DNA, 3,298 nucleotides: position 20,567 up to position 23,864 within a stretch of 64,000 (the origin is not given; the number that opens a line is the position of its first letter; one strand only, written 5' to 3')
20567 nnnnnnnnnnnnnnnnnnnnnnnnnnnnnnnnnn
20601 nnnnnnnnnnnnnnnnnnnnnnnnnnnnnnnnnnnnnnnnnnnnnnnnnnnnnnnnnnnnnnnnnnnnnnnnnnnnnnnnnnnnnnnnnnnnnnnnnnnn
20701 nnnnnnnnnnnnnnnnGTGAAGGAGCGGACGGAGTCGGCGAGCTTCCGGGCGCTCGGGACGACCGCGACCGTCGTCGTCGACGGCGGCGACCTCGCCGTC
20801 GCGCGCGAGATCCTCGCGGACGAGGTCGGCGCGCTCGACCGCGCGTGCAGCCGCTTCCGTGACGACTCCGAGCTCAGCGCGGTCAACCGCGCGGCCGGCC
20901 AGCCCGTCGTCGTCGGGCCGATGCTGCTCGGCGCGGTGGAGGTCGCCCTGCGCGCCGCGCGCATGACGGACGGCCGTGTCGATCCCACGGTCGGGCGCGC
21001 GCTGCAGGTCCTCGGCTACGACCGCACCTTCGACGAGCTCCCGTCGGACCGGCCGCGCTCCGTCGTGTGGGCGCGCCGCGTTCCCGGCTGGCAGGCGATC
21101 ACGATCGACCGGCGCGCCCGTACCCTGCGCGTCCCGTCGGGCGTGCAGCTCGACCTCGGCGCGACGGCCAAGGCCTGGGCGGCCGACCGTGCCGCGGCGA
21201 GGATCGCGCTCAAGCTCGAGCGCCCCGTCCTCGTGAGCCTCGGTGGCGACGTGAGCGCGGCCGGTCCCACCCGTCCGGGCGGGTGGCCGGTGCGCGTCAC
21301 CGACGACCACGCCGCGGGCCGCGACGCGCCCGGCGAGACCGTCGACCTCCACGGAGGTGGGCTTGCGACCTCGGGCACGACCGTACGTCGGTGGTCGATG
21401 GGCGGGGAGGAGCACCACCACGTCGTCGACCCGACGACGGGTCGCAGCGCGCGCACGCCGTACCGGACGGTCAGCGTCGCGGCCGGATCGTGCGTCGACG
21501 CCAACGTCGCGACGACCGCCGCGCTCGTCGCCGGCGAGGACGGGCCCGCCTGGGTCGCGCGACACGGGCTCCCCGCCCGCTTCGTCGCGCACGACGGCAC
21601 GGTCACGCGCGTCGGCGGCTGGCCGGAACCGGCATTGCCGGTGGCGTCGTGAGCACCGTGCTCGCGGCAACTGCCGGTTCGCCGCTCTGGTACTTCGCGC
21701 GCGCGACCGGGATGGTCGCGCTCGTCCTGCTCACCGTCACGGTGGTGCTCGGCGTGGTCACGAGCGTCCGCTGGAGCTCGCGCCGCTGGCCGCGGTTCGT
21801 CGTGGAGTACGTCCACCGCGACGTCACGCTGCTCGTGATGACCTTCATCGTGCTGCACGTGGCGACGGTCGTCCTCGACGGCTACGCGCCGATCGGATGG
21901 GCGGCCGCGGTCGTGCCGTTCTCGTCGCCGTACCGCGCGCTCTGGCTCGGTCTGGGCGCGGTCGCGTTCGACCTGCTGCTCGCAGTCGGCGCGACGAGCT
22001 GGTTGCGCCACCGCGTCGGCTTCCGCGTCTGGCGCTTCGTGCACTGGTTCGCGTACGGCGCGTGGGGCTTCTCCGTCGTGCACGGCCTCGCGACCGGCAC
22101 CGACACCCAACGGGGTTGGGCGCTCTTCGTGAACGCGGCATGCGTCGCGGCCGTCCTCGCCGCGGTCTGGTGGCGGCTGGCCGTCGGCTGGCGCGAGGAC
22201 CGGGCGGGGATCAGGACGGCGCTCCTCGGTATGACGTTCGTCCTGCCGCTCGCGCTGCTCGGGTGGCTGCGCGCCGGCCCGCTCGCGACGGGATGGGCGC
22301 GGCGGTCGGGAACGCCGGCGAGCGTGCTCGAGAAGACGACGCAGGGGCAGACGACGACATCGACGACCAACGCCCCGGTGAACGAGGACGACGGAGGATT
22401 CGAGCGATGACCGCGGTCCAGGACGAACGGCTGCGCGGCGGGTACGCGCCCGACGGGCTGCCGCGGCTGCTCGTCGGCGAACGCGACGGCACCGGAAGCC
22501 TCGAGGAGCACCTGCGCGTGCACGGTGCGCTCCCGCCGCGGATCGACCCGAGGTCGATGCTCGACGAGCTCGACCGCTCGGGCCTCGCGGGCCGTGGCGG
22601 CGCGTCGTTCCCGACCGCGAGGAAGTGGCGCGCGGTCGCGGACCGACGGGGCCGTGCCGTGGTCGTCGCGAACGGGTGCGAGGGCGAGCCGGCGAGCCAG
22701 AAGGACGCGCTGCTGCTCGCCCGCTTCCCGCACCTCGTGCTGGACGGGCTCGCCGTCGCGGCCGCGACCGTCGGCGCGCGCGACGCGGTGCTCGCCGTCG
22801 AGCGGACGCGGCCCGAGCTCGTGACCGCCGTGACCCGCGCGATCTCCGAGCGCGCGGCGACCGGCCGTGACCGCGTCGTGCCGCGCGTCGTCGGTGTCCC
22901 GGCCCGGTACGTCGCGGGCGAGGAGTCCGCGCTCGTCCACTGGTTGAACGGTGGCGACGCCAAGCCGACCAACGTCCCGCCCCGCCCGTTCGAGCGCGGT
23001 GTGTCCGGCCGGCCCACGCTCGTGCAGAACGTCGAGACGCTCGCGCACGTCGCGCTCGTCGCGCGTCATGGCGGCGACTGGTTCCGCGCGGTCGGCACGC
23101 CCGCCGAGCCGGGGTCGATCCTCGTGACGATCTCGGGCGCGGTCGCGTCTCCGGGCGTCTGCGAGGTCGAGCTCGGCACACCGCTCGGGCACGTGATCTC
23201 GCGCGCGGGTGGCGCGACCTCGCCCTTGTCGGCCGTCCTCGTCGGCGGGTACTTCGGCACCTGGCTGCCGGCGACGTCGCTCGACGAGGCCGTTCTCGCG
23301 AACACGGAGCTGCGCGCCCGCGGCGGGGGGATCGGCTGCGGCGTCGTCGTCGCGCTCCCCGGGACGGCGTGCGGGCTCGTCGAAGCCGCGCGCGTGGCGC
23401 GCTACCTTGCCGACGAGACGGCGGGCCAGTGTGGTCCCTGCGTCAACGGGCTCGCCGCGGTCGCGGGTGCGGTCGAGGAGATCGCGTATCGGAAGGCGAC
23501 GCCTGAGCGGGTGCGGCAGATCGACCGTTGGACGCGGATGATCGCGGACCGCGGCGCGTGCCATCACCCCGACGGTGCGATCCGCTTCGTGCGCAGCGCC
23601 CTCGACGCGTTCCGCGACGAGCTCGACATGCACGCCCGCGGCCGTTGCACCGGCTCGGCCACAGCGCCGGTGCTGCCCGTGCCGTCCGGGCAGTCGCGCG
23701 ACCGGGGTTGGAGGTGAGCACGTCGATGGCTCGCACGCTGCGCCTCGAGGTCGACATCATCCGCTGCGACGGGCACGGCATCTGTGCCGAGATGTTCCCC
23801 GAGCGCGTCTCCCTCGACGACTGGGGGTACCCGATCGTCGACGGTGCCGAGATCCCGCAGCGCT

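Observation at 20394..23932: Five translationally coupled genes: tethered poly-Ser protein ending in SGAS, ApbE, di-haem membrane protein, NuoF-like flavoprotein and ferredoxin, with no recognisable FMN-binding domain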

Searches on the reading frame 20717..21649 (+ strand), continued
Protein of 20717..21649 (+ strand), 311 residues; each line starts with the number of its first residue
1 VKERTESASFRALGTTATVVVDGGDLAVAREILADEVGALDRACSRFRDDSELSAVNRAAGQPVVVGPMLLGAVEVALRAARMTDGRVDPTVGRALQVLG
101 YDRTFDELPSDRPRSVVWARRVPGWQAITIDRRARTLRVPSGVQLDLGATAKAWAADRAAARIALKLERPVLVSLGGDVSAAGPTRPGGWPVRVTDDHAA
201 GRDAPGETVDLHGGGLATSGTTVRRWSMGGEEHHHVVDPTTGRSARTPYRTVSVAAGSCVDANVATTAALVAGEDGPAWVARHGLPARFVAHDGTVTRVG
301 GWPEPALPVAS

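Call 66: search_protein_families(library=ncbifam, proteins=[L039:4716-5447:-, L039:3151-4710:-, L072:3922-4605:-, L072:2369-3919:-, L024:3774-4532:-, L024:2214-3767:-, L003:4622-5299:-, L003:3159-4622:-], max_evalue=0.00001)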
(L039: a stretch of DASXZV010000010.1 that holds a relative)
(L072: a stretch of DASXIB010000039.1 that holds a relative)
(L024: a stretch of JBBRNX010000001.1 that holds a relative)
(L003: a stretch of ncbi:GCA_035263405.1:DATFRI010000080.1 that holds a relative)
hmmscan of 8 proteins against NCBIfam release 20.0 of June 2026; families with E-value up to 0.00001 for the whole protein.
L039:4716-5447:- (243 aa): 86 families (the best 25 are shown)
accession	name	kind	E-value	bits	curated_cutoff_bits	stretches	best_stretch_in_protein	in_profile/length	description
TIGR01387.1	cztR_silR_copR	subfamily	6.1e-63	212.4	279.2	1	22-239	1-218/218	heavy metal response regulator transcription factor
TIGR02154.1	PhoB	equivalog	1.3e-59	201.3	296.2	1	19-239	2-225/226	phosphate regulon transcriptional regulator PhoB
NF008567.0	PRK11517.1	equivalog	2.7e-58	197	353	1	21-239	2-218/223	response regulator transcription factor HprR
NF040689.1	MtrAB_MtrA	equivalog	1.4e-55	188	300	1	22-239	1-218/219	MtrAB system response regulator MtrA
NF007346.1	PRK09836.1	equivalog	2e-53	181.5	420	1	21-239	2-221/227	copper/silver response regulator transcription factor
NF041734.1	resp_reg_RppA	equivalog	1e-51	175.5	250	1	21-239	2-227/229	two-component system response regulator RppA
NF045944.1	ResRegRpaBCyano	equivalog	3.1e-51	173.9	330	1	23-238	1-226/229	response regulator transcription factor RpaB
NF007928.2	PRK10643.1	equivalog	2.8e-49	167.7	330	1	21-239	2-216/216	two-component system response regulator PmrA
NF041733.1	resp_reg_CseB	equivalog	4.8e-47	160.2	350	1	21-239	2-226/228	two-component system response regulator CseB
NF008296.0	PRK11083.1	equivalog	2e-45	155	273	1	19-240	3-226/228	two-component system response regulator CreB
NF040534.1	resp_reg_YycF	equivalog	2.6e-45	154.5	340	1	21-239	2-227/231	response regulator YycF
NF045914.1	RespRegNblR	equivalog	1.3e-44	152.5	300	1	20-239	7-225/228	response regulator transcription factor NblR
NF007820.0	PRK10529.1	equivalog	5.6e-44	150.2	325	1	20-239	2-223/225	two-component system response regulator KdpE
NF007663.1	PRK10336.1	equivalog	7e-44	150.2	345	1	21-241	2-218/219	quorum sensing response regulator transcription factor QseB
NF053854.1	RespRegPhoBBctds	equivalog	1.5e-43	148.7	270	1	22-225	1-212/225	two-component system response regulator PhoB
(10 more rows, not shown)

L039:3151-4710:- (519 aa): 79 families (the best 25 are shown)
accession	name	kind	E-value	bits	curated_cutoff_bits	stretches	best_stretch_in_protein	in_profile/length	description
TIGR01386.1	cztS_silS_copS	subfamily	1.2e-62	212.4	292.55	1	186-487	159-457/457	heavy metal sensor histidine kinase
NF040691.1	MtrAB_MtrB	equivalog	3.5e-53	181.4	450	1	179-492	176-496/507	MtrAB system histidine kinase MtrB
NF012163.2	BaeS_SmeS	equivalog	9.7e-53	179.7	500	1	190-487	163-457/457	sensor histidine kinase efflux regulator BaeS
NF007007.0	PRK09470.1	equivalog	2e-50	172.1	486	1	194-487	172-458/463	envelope stress sensor histidine kinase CpxA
NF033092.0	HK_WalK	equivalog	2e-50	172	725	1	269-487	372-593/594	cell wall metabolism sensor histidine kinase WalK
NF046044.1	PnpS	equivalog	1.3e-49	169.3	400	1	270-487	171-390/390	two-component system histidine kinase PnpS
TIGR02966.1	phoR_proteo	equivalog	3.8e-49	167.5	334.2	1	269-484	114-331/333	phosphate regulon sensor histidine kinase PhoR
NF007837.0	PRK10549.1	equivalog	8e-49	166.6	603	1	195-490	169-460/466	envelope stress sensor histidine kinase BaeS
NF007898.0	PRK10604.1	equivalog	2.4e-47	162.1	478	1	219-492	164-427/433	two-component system sensor histidine kinase RstB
NF008312.0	PRK11100.1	equivalog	7.7e-47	160.2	356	1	172-487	163-473/477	two-component system sensor histidine kinase CreC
NF041735.1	hist_kin_RppB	equivalog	8.4e-44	150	400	1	265-486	212-437/438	two-component system sensor histidine kinase RppB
NF007345.0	PRK09835.1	subfamily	4.8e-41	140.8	423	1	215-487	209-479/482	Cu(+)/Ag(+) sensor histidine kinase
NF052314.1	T9SS_HK_PorY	subfamily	1.3e-36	126.6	350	1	189-466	132-399/418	PorY family sensor histidine kinase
NF012226.0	AdeS_HK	equivalog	5.5e-36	124.4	500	1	201-472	67-338/353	two-component sensor histidine kinase AdeS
NF008235.0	PRK11006.1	equivalog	2.3e-35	122.3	390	1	268-487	203-422/431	phosphate regulon sensor histidine kinase PhoR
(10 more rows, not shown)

L072:3922-4605:- (227 aa): 85 families (the best 25 are shown)
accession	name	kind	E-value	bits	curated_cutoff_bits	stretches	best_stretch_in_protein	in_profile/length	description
TIGR01387.1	cztR_silR_copR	subfamily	2.2e-59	200.7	279.2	1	6-223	1-218/218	heavy metal response regulator transcription factor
TIGR02154.1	PhoB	equivalog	4.8e-58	196.1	296.2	1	4-223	3-225/226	phosphate regulon transcriptional regulator PhoB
NF041734.1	resp_reg_RppA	equivalog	5e-55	186.3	250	1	5-223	2-227/229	two-component system response regulator RppA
NF040689.1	MtrAB_MtrA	equivalog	5.5e-55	186.1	300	1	6-223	1-218/219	MtrAB system response regulator MtrA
NF007346.1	PRK09836.1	equivalog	1.8e-54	184.9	420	1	5-226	2-224/227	copper/silver response regulator transcription factor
NF008567.0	PRK11517.1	equivalog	2.2e-52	177.7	353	1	5-224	2-219/223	response regulator transcription factor HprR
NF045914.1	RespRegNblR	equivalog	5.3e-47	160.3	300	1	5-223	8-225/228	response regulator transcription factor NblR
NF007928.2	PRK10643.1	equivalog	2e-46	158.4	330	1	5-223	2-216/216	two-component system response regulator PmrA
NF041733.1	resp_reg_CseB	equivalog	5.3e-45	153.6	350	1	5-223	2-226/228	two-component system response regulator CseB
NF045944.1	ResRegRpaBCyano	equivalog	5.5e-45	153.5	330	1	7-222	1-226/229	response regulator transcription factor RpaB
NF007005.1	PRK09468.1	equivalog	1.7e-44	152.1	331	1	2-221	2-229/237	osmolarity response regulator transcription factor OmpR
NF040534.1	resp_reg_YycF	equivalog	2.2e-44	151.4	340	1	5-223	2-227/231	response regulator YycF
NF008296.0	PRK11083.1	equivalog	3e-44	151.1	273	1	3-223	3-225/228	two-component system response regulator CreB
NF007663.1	PRK10336.1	equivalog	1.4e-42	145.9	345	1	5-225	2-218/219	quorum sensing response regulator transcription factor QseB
NF007820.0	PRK10529.1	equivalog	1.6e-42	145.4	325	1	5-223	3-223/225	two-component system response regulator KdpE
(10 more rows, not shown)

L072:2369-3919:- (516 aa): 79 families (the best 25 are shown)
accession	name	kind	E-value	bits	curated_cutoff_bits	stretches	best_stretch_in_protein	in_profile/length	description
TIGR01386.1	cztS_silS_copS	subfamily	8.5e-66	222.8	292.55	1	9-482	3-457/457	heavy metal sensor histidine kinase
NF040691.1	MtrAB_MtrB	equivalog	1.3e-55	189.4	450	1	176-488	179-497/507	MtrAB system histidine kinase MtrB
NF033092.0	HK_WalK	equivalog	2.4e-55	188.2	725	2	263-482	372-593/594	cell wall metabolism sensor histidine kinase WalK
NF012163.2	BaeS_SmeS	equivalog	8.9e-55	186.4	500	1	184-482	163-457/457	sensor histidine kinase efflux regulator BaeS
NF007837.0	PRK10549.1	equivalog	2.4e-51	174.9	603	1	187-485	167-460/466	envelope stress sensor histidine kinase BaeS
NF046044.1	PnpS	equivalog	1e-49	169.6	400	1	264-482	171-390/390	two-component system histidine kinase PnpS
NF007007.0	PRK09470.1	equivalog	1.4e-49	169.3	486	1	188-482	172-458/463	envelope stress sensor histidine kinase CpxA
TIGR02966.1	phoR_proteo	equivalog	3.1e-49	167.8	334.2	1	263-476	114-328/333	phosphate regulon sensor histidine kinase PhoR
NF007898.0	PRK10604.1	equivalog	6.5e-47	160.7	478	1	202-485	153-425/433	two-component system sensor histidine kinase RstB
NF008312.0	PRK11100.1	equivalog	4.3e-46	157.7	356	1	167-483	164-474/477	two-component system sensor histidine kinase CreC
NF041735.1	hist_kin_RppB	equivalog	6.9e-44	150.3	400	1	260-482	213-438/438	two-component system sensor histidine kinase RppB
NF007345.0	PRK09835.1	subfamily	1.6e-42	145.7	423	1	203-483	203-480/482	Cu(+)/Ag(+) sensor histidine kinase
NF052314.1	T9SS_HK_PorY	subfamily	2.3e-39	135.6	350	1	150-462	100-400/418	PorY family sensor histidine kinase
NF008235.0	PRK11006.1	equivalog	9.7e-37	126.8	390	1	262-483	203-423/431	phosphate regulon sensor histidine kinase PhoR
NF007004.0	PRK09467.1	equivalog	3.1e-36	125.1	415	1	187-483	162-436/440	two-component system sensor histidine kinase EnvZ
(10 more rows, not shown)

L024:3774-4532:- (252 aa): 98 families (the best 25 are shown)
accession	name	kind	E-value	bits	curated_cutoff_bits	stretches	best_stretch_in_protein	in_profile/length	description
TIGR02154.1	PhoB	equivalog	8.6e-63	211.7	296.2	1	28-248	3-226/226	phosphate regulon transcriptional regulator PhoB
NF040689.1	MtrAB_MtrA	equivalog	2.6e-54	183.9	300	1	30-246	1-217/219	MtrAB system response regulator MtrA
NF045914.1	RespRegNblR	equivalog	4.6e-54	183.4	300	1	26-247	5-225/228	response regulator transcription factor NblR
NF041734.1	resp_reg_RppA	equivalog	7.2e-54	182.6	250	1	29-248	2-228/229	two-component system response regulator RppA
NF008296.0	PRK11083.1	equivalog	5.3e-51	173.2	273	1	27-248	3-226/228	two-component system response regulator CreB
NF041733.1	resp_reg_CseB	equivalog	1.4e-50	171.8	350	1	29-247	2-226/228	two-component system response regulator CseB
NF045944.1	ResRegRpaBCyano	equivalog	1.7e-50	171.5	330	1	31-247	1-227/229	response regulator transcription factor RpaB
TIGR01387.1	cztR_silR_copR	subfamily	4.2e-47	160.6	279.2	1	30-247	1-218/218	heavy metal response regulator transcription factor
NF053854.1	RespRegPhoBBctds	equivalog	6.7e-47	159.7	270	1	30-246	1-223/225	two-component system response regulator PhoB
NF040534.1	resp_reg_YycF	equivalog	5.8e-45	153.3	340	1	29-247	2-227/231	response regulator YycF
NF007928.2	PRK10643.1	equivalog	7.3e-45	153.2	330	1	29-247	2-216/216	two-component system response regulator PmrA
NF033117.2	vanR_ACDEGLN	exception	1.2e-43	149.3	350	1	30-247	1-225/226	VanR-ABDEGLN family response regulator transcription factor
NF007663.1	PRK10336.1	equivalog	4.5e-43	147.5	345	1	29-247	2-216/219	quorum sensing response regulator transcription factor QseB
NF007346.1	PRK09836.1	equivalog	3.3e-42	144.8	420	1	29-249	2-223/227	copper/silver response regulator transcription factor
NF007546.0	PRK10161.1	equivalog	4.8e-41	140.8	471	1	28-247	3-225/229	phosphate response regulator transcription factor PhoB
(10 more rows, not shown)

L024:2214-3767:- (517 aa): 79 families (the best 25 are shown)
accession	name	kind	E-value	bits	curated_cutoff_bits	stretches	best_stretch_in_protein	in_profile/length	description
TIGR01386.1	cztS_silS_copS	subfamily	3.9e-67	227.2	292.55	1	4-474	2-456/457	heavy metal sensor histidine kinase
NF040691.1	MtrAB_MtrB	equivalog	1.7e-65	222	450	1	5-477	4-493/507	MtrAB system histidine kinase MtrB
NF033092.0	HK_WalK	equivalog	1.3e-62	212.2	725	2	254-476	367-594/594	cell wall metabolism sensor histidine kinase WalK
NF046044.1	PnpS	equivalog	9.1e-60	202.7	400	1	260-475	171-390/390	two-component system histidine kinase PnpS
TIGR02966.1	phoR_proteo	equivalog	2.1e-58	198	334.2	1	259-473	114-332/333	phosphate regulon sensor histidine kinase PhoR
NF041735.1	hist_kin_RppB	equivalog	2.8e-55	187.9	400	1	254-475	211-438/438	two-component system sensor histidine kinase RppB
NF012163.2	BaeS_SmeS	equivalog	7.9e-48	163.5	500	1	108-463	92-445/457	sensor histidine kinase efflux regulator BaeS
NF007837.0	PRK10549.1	equivalog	1e-45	156.4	603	1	188-477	176-459/466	envelope stress sensor histidine kinase BaeS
NF007898.0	PRK10604.1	equivalog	1.1e-44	153.3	478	1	153-476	116-423/433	two-component system sensor histidine kinase RstB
NF007345.0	PRK09835.1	subfamily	1.1e-44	152.8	423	1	153-475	163-479/482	Cu(+)/Ag(+) sensor histidine kinase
NF041880.1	EPS_EpsF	equivalog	4e-42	144.4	900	1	247-475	262-492/492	response regulator EpsF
NF007007.0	PRK09470.1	equivalog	1.3e-41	143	486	1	147-477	139-460/463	envelope stress sensor histidine kinase CpxA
NF008312.0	PRK11100.1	equivalog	1.5e-41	142.7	356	1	166-475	177-473/477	two-component system sensor histidine kinase CreC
NF041210.1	his_kin_PieS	equivalog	1.6e-39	136.3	850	1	83-477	75-471/474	two component system sensor histidine kinase PieS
NF033093.1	HK_VicK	exception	2.5e-39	135.2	680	1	247-475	199-434/448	cell wall metabolism sensor histidine kinase VicK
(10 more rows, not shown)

L003:4622-5299:- (225 aa): 88 families (the best 25 are shown)
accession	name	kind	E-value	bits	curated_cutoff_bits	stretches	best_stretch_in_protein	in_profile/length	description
TIGR01387.1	cztR_silR_copR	subfamily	4.5e-60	203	279.2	1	4-222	1-218/218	heavy metal response regulator transcription factor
NF045944.1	ResRegRpaBCyano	equivalog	2.9e-57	193.7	330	1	5-223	1-228/229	response regulator transcription factor RpaB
NF040689.1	MtrAB_MtrA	equivalog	7.8e-57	192.1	300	1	4-221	1-217/219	MtrAB system response regulator MtrA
TIGR02154.1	PhoB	equivalog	1.3e-56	191.4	296.2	1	2-222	3-225/226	phosphate regulon transcriptional regulator PhoB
NF045914.1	RespRegNblR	equivalog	4.5e-56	190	300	1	3-223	8-226/228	response regulator transcription factor NblR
NF041733.1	resp_reg_CseB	equivalog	6e-55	186.1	350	1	3-223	2-227/228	two-component system response regulator CseB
NF041734.1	resp_reg_RppA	equivalog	1e-53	182.1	250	1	3-223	2-228/229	two-component system response regulator RppA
NF007928.2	PRK10643.1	equivalog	3.3e-50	170.7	330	1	3-222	2-216/216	two-component system response regulator PmrA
NF007005.1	PRK09468.1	equivalog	1.6e-48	165.2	331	1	2-221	4-230/237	osmolarity response regulator transcription factor OmpR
NF007346.1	PRK09836.1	equivalog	3.7e-48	164.3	420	1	3-225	2-224/227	copper/silver response regulator transcription factor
NF008296.0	PRK11083.1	equivalog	6.7e-47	159.8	273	1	2-223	4-226/228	two-component system response regulator CreB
NF008567.0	PRK11517.1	equivalog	7.8e-47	159.5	353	1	3-224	2-220/223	response regulator transcription factor HprR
NF012023.0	PRK15479.1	equivalog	5.8e-45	153.6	337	1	3-223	2-218/224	transcriptional regulator TctD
NF053854.1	RespRegPhoBBctds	equivalog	5e-44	150.3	270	1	4-222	1-224/225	two-component system response regulator PhoB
NF040534.1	resp_reg_YycF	equivalog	9.5e-44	149.4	340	1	3-224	2-229/231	response regulator YycF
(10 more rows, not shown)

L003:3159-4622:- (487 aa): 67 families (the best 25 are shown)
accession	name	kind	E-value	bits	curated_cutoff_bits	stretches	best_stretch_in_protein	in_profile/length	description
NF008312.0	PRK11100.1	equivalog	1.4e-42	146.1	356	1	155-480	162-474/477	two-component system sensor histidine kinase CreC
TIGR01386.1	cztS_silS_copS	subfamily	2.1e-41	142.4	292.55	1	158-479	147-457/457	heavy metal sensor histidine kinase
TIGR02966.1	phoR_proteo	equivalog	4.2e-37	127.9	334.2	1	253-477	113-332/333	phosphate regulon sensor histidine kinase PhoR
NF058527.1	HistKinChvGCaul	equivalog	2.8e-36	125.4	740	1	165-481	217-534/535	two-component sensor histidine kinase ChvG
NF040691.1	MtrAB_MtrB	equivalog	3.6e-36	125.2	450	1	156-481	169-493/507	MtrAB system histidine kinase MtrB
NF012163.2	BaeS_SmeS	equivalog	5.2e-36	124.5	500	1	175-479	164-457/457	sensor histidine kinase efflux regulator BaeS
NF007837.0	PRK10549.1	equivalog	2.3e-34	118.9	603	1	177-481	166-459/466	envelope stress sensor histidine kinase BaeS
NF033092.0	HK_WalK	equivalog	2.6e-33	115.5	725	1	253-479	371-593/594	cell wall metabolism sensor histidine kinase WalK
NF007007.0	PRK09470.1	equivalog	2.4e-32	112.4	486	1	174-480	167-459/463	envelope stress sensor histidine kinase CpxA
NF041735.1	hist_kin_RppB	equivalog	3.3e-32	111.9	400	1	247-479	209-438/438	two-component system sensor histidine kinase RppB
NF046044.1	PnpS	equivalog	1.3e-31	110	400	1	250-479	166-390/390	two-component system histidine kinase PnpS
NF045900.1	HisKinCpxALeg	equivalog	8.6e-30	103.9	800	1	183-479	160-450/451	two-component system sensor histidine kinase CpxA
NF007004.0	PRK09467.1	equivalog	5.2e-28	98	415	1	181-480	162-436/440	two-component system sensor histidine kinase EnvZ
NF007664.1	PRK10337.1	equivalog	2.5e-26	92.4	475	1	235-476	215-440/442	quorum sensing histidine kinase QseC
NF045911.1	TCSHisKinNblS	equivalog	3.1e-25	88.6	1000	1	254-479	388-619/621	two-component system sensor histidine kinase NblS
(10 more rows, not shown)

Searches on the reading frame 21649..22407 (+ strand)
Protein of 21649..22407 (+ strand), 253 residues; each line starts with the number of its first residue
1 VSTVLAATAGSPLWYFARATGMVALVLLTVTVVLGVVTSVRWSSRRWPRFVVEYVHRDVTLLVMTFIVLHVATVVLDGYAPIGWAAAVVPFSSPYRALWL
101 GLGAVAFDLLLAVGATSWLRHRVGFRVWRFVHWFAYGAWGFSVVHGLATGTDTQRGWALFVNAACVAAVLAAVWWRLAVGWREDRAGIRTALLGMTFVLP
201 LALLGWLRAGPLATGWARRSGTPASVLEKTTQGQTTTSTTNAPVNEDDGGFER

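Call 3: search_protein_families(library=pfam, proteins=[window:21649-22407:+], max_evalue=1)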
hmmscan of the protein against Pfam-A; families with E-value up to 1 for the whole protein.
window:21649-22407:+ (253 aa): 1 family
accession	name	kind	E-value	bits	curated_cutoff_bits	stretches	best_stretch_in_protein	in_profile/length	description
PF01794.25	Ferric_reduct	-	7.7e-08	32.9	28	1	20-139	1-117/121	Ferric reductase like transmembrane component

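Call 4: search_protein_families(library=ncbifam, proteins=[window:21649-22407:+], max_evalue=1)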
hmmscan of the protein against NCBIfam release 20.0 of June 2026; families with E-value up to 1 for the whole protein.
window:21649-22407:+ (253 aa): 0 families

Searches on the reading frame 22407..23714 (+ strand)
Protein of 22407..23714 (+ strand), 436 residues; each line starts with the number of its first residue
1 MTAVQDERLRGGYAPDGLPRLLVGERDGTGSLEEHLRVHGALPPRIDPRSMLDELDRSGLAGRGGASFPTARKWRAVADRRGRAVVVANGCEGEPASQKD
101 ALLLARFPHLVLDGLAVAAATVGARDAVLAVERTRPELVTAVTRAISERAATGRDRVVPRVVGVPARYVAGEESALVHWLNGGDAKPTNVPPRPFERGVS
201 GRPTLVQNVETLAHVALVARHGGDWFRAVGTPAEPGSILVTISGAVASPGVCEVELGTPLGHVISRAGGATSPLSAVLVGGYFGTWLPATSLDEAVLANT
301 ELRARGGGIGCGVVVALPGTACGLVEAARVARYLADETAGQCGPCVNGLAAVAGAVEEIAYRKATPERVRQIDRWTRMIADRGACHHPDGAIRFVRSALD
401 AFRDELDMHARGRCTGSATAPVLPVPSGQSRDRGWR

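Call 3: search_protein_families(library=pfam, proteins=[window:22407-23714:+], max_evalue=1)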
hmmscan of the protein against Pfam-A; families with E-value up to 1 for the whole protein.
window:22407-23714:+ (436 aa): 4 families
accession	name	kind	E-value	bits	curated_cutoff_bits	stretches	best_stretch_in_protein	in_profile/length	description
PF01512.22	Complex1_51K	-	1.3e-35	122.9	31.2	1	57-216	3-149/150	Nuo51 FMN-binding domain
PF10589.14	NADH_4Fe-4S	-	2.1e-18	66.4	23.5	1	327-409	3-85/85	NADH-ubiquinone oxidoreductase-F iron-sulfur binding region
PF10531.15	SLBB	-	2e-08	34.4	27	1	240-274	2-36/55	SLBB domain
PF22461.2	SLBB_2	-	1.1e-05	25.9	27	1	240-303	3-72/79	SLBB domain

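Call 4: search_protein_families(library=ncbifam, proteins=[window:22407-23714:+], max_evalue=1)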
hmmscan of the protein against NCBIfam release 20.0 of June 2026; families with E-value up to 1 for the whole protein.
window:22407-23714:+ (436 aa): 6 families
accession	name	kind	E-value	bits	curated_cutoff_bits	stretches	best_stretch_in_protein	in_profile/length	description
TIGR01959.1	nuoF_fam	equivalog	1e-64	218.5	558.65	1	46-409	33-409/410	NADH-quinone oxidoreductase subunit NuoF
NF010120.0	PRK13596.1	equivalog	9e-50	169.5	389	1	50-410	42-417/433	NADH-quinone oxidoreductase subunit NuoF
NF008436.0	PRK11278.1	equivalog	1.5e-41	142.7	749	1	48-408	48-424/448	NADH-quinone oxidoreductase subunit NuoF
NF003454.1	PRK05035.1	equivalog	1e-23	83.6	345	1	46-288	121-339/556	electron transport complex subunit RsxC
TIGR01945.1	rnfC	subfamily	6.1e-21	74.5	245.95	1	45-282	118-329/435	RnfABCDGE type electron transport complex subunit C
TIGR04481.1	PR_assoc_PrdC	equivalog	3.1e-16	59.2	490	1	49-285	74-286/425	proline reductase-associated electron transfer protein PrdC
